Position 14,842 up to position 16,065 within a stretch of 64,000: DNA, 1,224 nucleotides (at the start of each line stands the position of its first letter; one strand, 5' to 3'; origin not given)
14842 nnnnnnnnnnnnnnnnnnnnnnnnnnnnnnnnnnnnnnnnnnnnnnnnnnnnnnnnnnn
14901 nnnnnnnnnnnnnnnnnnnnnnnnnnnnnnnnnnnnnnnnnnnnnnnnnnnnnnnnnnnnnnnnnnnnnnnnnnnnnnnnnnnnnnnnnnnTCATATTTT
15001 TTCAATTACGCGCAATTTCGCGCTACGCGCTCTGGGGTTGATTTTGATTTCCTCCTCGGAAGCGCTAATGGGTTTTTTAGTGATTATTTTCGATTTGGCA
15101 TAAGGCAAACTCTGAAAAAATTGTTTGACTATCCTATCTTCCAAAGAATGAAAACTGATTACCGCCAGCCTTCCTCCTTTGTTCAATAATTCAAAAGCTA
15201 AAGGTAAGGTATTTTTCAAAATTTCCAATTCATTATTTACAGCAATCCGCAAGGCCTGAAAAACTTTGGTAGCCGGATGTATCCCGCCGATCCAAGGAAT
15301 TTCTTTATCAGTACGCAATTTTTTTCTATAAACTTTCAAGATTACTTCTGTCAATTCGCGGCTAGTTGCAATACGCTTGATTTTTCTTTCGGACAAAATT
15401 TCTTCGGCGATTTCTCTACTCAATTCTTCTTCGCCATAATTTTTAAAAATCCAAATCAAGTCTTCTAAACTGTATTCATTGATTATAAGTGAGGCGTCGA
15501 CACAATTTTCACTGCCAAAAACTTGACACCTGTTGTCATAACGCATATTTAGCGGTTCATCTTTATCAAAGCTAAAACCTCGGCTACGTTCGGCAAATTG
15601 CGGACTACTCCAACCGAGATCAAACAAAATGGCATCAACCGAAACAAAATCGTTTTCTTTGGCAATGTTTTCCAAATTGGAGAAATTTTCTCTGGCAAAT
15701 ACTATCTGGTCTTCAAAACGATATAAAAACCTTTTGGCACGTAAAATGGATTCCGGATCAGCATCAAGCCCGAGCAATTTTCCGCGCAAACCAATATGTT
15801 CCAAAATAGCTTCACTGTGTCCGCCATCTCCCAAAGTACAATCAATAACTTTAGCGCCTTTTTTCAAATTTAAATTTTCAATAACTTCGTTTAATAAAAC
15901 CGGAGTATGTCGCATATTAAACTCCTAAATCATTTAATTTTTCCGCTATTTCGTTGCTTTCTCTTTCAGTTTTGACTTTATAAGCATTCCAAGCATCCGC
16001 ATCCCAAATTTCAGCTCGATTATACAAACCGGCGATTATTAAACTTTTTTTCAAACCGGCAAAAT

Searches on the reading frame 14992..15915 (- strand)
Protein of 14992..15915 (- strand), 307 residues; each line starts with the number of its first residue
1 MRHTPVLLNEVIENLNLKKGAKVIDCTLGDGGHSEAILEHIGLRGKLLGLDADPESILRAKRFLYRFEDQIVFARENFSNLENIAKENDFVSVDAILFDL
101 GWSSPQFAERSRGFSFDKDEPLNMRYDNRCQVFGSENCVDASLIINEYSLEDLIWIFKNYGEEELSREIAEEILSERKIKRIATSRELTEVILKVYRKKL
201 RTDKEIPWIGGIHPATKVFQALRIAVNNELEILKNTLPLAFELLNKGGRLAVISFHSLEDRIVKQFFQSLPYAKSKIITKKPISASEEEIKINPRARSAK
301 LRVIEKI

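Call 69: search_protein_families(library=pfam, proteins=[window:14992-15915:-], max_evalue=0.0001)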
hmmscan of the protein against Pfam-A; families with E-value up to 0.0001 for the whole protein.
window:14992-15915:- (307 aa): 3 families
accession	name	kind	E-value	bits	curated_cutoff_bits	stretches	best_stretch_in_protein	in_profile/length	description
PF01795.25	Methyltransf_5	-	6.2e-100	335.1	27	1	2-307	3-309/309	MraW methylase family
PF01728.25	FtsJ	-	6.4e-07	29.9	24.1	0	8-101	9-100/181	FtsJ-like methyltransferase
PF13847.12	Methyltransf_31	-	2.5e-05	24.4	27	0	18-88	2-72/145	Methyltransferase domain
